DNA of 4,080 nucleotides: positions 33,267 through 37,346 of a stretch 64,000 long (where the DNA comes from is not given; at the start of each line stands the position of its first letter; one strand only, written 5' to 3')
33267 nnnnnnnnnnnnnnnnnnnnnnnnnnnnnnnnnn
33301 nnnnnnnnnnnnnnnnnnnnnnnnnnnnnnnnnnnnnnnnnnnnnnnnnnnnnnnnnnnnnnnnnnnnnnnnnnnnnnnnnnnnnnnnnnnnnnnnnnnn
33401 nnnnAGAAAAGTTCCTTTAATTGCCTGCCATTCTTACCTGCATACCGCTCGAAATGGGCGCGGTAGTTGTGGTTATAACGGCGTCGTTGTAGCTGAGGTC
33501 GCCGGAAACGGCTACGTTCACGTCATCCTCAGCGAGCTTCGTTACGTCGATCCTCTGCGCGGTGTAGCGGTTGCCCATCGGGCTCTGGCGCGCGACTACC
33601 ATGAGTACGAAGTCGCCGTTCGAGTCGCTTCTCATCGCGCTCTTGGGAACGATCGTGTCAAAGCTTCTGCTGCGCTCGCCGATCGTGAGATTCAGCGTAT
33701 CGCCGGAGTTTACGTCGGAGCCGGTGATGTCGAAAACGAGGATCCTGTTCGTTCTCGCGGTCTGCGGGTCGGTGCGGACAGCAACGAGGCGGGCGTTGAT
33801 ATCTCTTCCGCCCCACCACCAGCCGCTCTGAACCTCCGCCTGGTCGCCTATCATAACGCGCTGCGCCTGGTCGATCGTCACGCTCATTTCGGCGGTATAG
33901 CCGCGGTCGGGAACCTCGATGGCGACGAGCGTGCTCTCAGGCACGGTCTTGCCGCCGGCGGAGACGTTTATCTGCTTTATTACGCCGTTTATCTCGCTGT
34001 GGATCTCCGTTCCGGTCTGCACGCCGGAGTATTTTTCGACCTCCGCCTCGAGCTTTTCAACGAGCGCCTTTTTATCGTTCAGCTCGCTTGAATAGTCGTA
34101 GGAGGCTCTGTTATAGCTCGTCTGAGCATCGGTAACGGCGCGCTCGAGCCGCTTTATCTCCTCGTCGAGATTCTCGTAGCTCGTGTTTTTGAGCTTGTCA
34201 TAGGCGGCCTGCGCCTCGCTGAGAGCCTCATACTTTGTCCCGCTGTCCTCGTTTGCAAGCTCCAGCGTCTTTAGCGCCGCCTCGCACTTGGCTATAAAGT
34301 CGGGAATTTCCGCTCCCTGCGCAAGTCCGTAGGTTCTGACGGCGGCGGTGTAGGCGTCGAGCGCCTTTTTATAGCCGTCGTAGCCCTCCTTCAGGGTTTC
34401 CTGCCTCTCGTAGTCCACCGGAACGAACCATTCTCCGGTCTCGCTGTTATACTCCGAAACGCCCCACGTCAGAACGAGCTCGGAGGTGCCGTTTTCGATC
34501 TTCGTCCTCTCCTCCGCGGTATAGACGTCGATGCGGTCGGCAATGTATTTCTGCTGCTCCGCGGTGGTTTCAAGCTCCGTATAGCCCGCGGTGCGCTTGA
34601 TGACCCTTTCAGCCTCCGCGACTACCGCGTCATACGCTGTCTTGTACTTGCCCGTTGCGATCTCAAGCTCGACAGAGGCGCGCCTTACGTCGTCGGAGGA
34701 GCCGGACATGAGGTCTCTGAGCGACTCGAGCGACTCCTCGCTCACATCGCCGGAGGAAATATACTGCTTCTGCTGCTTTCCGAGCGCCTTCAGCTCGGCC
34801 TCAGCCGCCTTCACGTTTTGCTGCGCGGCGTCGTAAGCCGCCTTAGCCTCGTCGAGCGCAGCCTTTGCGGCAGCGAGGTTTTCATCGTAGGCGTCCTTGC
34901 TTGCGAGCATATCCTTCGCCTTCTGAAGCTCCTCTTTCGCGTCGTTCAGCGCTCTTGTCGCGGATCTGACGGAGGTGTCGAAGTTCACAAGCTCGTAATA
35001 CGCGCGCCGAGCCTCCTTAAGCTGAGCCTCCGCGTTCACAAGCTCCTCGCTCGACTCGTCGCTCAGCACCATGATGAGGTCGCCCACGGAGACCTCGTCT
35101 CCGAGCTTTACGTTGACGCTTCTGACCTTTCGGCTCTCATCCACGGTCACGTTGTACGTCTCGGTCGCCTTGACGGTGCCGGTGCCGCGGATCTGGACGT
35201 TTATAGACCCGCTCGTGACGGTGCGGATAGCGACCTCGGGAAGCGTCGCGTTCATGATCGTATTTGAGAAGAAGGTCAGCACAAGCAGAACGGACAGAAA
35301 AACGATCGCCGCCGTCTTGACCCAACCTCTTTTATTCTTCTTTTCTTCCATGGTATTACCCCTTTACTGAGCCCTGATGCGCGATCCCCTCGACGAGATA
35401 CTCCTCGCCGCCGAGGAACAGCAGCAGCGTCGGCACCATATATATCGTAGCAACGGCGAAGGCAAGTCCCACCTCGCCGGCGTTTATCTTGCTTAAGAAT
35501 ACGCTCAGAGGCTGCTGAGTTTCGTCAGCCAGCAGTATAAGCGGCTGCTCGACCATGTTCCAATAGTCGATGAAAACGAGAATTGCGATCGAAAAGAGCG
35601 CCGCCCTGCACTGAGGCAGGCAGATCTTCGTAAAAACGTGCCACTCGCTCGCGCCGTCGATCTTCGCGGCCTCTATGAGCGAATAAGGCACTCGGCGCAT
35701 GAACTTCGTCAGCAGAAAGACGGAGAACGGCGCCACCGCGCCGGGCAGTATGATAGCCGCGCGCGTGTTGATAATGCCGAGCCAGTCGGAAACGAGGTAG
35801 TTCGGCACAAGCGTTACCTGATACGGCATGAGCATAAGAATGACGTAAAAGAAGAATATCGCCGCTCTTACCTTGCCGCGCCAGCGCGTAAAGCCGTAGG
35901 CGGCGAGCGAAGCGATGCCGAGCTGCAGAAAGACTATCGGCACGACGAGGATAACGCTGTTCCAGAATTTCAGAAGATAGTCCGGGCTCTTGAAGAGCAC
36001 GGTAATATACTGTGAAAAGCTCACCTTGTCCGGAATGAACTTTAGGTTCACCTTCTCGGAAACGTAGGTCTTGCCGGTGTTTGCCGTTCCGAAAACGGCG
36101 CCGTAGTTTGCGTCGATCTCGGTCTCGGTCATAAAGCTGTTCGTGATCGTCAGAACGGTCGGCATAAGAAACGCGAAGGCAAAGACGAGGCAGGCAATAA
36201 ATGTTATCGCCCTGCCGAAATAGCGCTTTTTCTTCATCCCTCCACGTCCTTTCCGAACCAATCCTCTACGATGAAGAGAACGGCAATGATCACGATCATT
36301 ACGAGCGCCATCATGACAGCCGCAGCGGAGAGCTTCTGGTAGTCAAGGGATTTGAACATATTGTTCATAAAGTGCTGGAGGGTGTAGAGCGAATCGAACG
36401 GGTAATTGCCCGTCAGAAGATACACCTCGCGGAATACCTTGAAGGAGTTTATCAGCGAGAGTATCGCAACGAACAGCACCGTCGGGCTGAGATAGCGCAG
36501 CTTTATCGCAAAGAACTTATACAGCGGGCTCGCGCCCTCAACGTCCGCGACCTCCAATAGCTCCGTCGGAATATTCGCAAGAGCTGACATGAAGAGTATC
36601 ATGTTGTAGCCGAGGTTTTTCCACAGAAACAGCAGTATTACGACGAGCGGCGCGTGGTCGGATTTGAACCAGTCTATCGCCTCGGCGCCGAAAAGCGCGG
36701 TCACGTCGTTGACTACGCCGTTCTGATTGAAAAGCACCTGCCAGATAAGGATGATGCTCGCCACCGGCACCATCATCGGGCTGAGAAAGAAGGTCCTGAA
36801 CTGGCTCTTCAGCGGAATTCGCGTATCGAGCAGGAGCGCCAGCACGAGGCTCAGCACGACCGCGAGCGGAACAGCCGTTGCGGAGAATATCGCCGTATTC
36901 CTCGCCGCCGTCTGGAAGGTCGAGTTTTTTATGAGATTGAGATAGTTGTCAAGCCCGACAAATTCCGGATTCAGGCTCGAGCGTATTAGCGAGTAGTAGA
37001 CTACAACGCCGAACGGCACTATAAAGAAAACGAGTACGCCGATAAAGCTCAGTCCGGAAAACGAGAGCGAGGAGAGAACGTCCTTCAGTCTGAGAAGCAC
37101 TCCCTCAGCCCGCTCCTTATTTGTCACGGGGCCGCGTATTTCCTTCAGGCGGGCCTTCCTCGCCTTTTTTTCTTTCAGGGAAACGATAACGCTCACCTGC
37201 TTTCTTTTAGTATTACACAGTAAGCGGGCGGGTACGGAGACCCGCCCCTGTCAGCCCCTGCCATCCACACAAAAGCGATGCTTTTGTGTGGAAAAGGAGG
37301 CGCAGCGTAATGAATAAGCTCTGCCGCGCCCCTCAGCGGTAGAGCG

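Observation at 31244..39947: Chimeric ABC operon: sugar-importer parts with an embedded HlyD-type adaptor and a MacB-PCD-only protein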

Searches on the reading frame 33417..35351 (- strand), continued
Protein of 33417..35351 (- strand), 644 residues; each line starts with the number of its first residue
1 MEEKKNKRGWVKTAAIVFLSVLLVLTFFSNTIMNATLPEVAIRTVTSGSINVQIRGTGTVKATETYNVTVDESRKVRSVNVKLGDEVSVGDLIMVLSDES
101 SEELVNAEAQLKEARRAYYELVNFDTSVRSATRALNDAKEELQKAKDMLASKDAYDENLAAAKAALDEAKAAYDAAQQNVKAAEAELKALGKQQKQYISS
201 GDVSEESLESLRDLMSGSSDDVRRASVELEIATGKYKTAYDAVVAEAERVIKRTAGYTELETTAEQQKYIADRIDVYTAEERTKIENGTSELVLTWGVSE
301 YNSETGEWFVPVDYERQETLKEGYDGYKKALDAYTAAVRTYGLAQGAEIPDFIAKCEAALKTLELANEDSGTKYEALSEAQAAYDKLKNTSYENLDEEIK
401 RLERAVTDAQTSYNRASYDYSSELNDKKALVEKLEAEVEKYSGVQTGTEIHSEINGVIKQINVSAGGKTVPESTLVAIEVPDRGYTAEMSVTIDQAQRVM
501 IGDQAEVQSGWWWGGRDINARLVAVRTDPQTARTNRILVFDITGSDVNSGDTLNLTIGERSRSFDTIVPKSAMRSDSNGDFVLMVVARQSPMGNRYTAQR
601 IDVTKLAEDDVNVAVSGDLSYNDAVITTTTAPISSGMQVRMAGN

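Call 75: search_solved_structures(query=A2, max_evalue=0.01, show_alignments=3)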
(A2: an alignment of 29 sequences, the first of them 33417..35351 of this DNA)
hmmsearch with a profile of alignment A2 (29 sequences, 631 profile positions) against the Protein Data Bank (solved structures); distinct sequences matched with E-value up to 0.01: 16.
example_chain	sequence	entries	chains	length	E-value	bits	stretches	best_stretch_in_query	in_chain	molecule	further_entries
4dk0_A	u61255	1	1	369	3e-08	36.2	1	44-187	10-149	Putative MacA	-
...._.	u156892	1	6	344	1.2e-07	34.3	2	318-511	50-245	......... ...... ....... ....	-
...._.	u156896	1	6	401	3.4e-07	32.8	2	318-511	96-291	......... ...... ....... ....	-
8dck_C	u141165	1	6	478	8.4e-06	28.2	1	367-497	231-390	Membrane fusion protein (MFP) family protein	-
4dk1_A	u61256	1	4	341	1.3e-05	27.5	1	44-132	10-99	Putative MacA, Multidrug resistance protein mexA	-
5nik_D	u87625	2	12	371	2.6e-05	26.6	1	7-201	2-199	Macrolide export protein MacA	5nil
5c22_A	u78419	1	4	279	5.9e-05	25.4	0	367-468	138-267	Chromosomal hemolysin D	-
9qgy_G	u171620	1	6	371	6.5e-05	25.2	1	7-201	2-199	Macrolide export protein MacA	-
5c21_A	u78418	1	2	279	7.2e-05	25.1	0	367-468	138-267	Chromosomal hemolysin D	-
4tko_B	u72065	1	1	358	0.0016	20.6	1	299-495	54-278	EmrA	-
5nen_A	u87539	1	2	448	0.0024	20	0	315-454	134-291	Lipase C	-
8iah_V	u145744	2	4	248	0.0043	19.2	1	162-378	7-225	Tropomyosin 3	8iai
9e5c_1c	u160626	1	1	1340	0.0046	19.1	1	103-433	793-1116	CMF5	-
9y6s_6z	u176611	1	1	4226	0.007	18.5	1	115-429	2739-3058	Dynein heavy chain, putative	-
7b9k_A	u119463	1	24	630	0.0087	18.2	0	422-465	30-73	Dihydrolipoyllysine-residue acetyltransferase component of pyruvate dehydrogenase complex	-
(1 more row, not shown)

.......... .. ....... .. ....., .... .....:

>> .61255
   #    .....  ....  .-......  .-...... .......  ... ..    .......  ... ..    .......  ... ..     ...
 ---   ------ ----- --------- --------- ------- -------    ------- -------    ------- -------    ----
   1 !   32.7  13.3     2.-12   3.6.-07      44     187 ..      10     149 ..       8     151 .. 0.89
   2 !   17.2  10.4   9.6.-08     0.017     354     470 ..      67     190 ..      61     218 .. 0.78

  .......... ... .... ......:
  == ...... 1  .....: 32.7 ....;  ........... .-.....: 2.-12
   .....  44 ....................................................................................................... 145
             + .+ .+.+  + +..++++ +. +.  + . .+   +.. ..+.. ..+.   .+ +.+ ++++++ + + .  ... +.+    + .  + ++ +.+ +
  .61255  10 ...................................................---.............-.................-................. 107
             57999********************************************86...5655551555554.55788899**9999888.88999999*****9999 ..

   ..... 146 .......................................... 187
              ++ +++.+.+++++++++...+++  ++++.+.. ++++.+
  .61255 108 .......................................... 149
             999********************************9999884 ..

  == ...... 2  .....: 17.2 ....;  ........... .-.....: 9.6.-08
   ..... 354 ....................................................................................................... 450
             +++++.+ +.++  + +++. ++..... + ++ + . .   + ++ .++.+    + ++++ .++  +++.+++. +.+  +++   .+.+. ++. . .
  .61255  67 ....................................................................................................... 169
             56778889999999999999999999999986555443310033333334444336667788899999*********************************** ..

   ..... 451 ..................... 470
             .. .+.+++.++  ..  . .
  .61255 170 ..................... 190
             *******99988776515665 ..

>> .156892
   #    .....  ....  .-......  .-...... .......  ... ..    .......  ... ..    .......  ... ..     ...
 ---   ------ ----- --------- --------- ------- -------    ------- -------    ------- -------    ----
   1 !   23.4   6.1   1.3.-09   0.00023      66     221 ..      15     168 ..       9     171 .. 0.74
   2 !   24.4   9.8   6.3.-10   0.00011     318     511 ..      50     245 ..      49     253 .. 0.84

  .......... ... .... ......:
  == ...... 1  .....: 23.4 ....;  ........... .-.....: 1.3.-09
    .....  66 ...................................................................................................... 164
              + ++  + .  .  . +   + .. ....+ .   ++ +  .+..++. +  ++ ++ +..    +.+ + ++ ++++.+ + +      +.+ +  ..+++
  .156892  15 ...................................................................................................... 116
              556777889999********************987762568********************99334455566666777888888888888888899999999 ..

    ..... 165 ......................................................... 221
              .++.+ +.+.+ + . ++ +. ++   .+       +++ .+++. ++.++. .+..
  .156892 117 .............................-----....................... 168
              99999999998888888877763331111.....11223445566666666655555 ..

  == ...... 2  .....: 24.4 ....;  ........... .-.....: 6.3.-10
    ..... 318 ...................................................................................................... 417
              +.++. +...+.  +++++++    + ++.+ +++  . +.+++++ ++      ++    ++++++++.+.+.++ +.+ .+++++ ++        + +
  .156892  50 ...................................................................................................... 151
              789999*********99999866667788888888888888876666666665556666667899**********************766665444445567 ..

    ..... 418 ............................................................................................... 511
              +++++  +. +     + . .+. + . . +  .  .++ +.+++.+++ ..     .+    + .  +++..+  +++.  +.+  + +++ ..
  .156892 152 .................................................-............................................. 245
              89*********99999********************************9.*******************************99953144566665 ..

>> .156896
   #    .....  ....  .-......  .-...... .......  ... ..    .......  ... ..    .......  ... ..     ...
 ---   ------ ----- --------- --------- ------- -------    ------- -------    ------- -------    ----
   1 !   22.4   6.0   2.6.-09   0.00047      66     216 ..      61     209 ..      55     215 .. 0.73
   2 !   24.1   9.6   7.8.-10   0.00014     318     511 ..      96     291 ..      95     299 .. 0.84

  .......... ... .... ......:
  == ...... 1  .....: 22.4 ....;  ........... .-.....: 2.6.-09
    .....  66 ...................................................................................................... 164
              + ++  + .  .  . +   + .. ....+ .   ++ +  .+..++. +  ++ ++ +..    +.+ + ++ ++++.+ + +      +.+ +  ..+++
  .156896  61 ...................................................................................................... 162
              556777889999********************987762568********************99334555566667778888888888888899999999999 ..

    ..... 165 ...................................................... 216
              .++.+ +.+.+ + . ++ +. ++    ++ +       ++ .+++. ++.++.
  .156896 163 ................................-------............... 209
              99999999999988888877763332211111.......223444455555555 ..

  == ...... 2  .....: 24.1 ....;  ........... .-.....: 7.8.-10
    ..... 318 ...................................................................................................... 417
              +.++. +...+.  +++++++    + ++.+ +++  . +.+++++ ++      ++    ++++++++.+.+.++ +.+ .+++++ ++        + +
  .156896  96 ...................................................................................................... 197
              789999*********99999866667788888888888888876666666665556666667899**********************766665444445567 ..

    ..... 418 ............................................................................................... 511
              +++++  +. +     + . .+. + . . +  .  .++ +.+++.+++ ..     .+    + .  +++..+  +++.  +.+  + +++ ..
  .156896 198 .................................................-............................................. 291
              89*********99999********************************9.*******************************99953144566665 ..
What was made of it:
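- On Membrane-fusion / periplasmic adaptor protein family (MacA, YknX, AcrA, EmrA, HlyD): Profile hits to MacA, EmrA and HlyD (call 75).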

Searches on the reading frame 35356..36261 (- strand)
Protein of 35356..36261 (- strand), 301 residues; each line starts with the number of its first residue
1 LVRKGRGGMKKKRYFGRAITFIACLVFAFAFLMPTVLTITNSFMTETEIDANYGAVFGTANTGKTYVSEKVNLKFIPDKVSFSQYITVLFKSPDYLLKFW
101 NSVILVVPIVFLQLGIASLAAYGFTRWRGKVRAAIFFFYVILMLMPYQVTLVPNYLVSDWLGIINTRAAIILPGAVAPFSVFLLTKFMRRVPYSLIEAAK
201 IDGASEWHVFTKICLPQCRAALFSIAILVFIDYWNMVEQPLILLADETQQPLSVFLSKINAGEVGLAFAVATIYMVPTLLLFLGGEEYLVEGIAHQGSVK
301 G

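Call 3: search_protein_families(library=pfam, proteins=[window:35356-36261:-], max_evalue=0.1)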
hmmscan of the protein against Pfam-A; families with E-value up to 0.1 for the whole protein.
window:35356-36261:- (301 aa): 1 family
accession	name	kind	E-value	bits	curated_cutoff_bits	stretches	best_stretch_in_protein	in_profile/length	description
PF00528.27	BPD_transp_1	-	8.1e-17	62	26.4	1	115-282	3-172/184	Binding-protein-dependent transport system inner membrane component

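Call 4: search_protein_families(library=ncbifam, proteins=[window:35356-36261:-], max_evalue=0.1)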
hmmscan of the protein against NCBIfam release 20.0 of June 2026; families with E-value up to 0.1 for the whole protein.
window:35356-36261:- (301 aa): 17 families
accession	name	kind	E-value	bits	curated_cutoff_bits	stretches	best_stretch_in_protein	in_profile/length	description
NF040932.1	ABC_arch_GlcU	equivalog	2.4e-26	93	340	1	64-298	49-269/272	glucose ABC transporter permease GlcU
NF008210.0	PRK10973.1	equivalog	1.1e-17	64.7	297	1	93-283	71-266/281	sn-glycerol-3-phosphate ABC transporter permease UgpE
NF008231.0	PRK10998.1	equivalog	3.7e-14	53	261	1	92-301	78-296/296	maltose ABC transporter permease MalG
NF011624.0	PRK15050.1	equivalog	4.8e-07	29.2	247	1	177-283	173-280/297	2-aminoethylphosphonate ABC transporter permease subunit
NF040931.1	ABC_arch_GlcT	equivalog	4.9e-07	29.7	360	1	181-252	160-230/278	glucose ABC transporter permease GlcT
TIGR03262.1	PhnU2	equivalog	6.3e-07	28.4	593.25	1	86-283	43-251/546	putative 2-aminoethylphosphonate ABC transporter permease subunit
TIGR01581.1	Mo_ABC_porter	hypoth_equivalog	6.4e-07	29.1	210.3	1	142-282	78-223/225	ABC transporter permease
TIGR02141.1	modB_ABC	equivalog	1.2e-05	25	182.6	1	160-230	73-145/208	molybdate ABC transporter permease subunit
NF007963.0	PRK10683.1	equivalog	0.00023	20.7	489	1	159-233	176-252/317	putrescine ABC transporter permease PotH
NF008232.0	PRK10999.1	equivalog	0.00047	19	392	1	178-232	388-442/520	maltose ABC transporter permease MalF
NF008049.0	PRK10782.1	subfamily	0.0005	19.8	212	1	157-231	83-155/217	methionine ABC transporter permease MetI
NF007044.0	PRK09497.1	equivalog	0.00053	19.5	348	1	156-231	139-216/285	spermidine/putrescine ABC transporter permease PotB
NF007047.0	PRK09500.1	equivalog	0.00059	19.5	326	1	86-230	47-193/257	spermidine/putrescine ABC transporter permease PotC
TIGR03226.1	PhnU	equivalog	0.00085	18.9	283.45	1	177-282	191-297/311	2-aminoethylphosphonate ABC transporter permease subunit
TIGR00969.1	3a0106s02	subfamily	0.0032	17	240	1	177-226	155-204/272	sulfate ABC transporter permease subunit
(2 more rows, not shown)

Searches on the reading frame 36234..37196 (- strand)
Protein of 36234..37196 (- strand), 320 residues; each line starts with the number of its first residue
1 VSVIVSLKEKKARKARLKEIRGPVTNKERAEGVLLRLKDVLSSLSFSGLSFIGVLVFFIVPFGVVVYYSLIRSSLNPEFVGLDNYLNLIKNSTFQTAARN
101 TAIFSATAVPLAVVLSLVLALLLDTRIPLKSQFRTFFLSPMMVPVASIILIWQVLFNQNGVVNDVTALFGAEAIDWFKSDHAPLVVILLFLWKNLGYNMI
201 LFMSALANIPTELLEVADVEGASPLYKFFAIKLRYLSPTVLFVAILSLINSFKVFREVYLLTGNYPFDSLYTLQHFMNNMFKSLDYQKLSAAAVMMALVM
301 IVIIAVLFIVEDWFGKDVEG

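Call 3: search_protein_families(library=pfam, proteins=[window:36234-37196:-], max_evalue=0.1)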
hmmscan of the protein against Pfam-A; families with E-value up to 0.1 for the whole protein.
window:36234-37196:- (320 aa): 1 family
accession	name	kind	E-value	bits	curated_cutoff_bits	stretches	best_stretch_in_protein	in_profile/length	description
PF00528.27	BPD_transp_1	-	1e-16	61.6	26.4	1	113-318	2-182/184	Binding-protein-dependent transport system inner membrane component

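Call 4: search_protein_families(library=ncbifam, proteins=[window:36234-37196:-], max_evalue=0.1)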
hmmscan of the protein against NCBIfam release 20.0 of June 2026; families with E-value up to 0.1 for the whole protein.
window:36234-37196:- (320 aa): 11 families
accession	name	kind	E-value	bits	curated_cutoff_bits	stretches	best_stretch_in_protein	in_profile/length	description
NF007852.0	PRK10561.1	equivalog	1.5e-28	100.6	335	1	53-308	24-285/295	sn-glycerol-3-phosphate ABC transporter permease UgpA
NF040931.1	ABC_arch_GlcT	equivalog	1.7e-22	80.4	360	1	51-309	7-271/278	glucose ABC transporter permease GlcT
NF008232.0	PRK10999.1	equivalog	8.1e-18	64.4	392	1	80-266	265-458/520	maltose ABC transporter permease MalF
TIGR01581.1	Mo_ABC_porter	hypoth_equivalog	1.6e-07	31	210.3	1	87-310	12-225/225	ABC transporter permease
TIGR00969.1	3a0106s02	subfamily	9.5e-07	28.5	240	1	48-307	21-266/272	sulfate ABC transporter permease subunit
TIGR02139.1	permease_CysT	equivalog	1e-06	28.5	246.1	1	66-311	20-259/265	sulfate ABC transporter permease subunit CysT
TIGR02141.1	modB_ABC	equivalog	5.8e-06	26.1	182.6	1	105-306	7-202/208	molybdate ABC transporter permease subunit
NF008208.0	PRK10971.1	equivalog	7.9e-06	25.6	415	1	80-319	42-275/277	sulfate/thiosulfate ABC transporter permease CysT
NF011624.0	PRK15050.1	equivalog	8.6e-06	25.1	247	1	44-309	25-280/297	2-aminoethylphosphonate ABC transporter permease subunit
TIGR02140.1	permease_CysW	equivalog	0.00057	19.5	329.1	1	52-311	11-256/261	sulfate ABC transporter permease subunit CysW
NF006939.0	PRK09421.1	equivalog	0.022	14.1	262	1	105-316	19-222/230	molybdate ABC transporter permease subunit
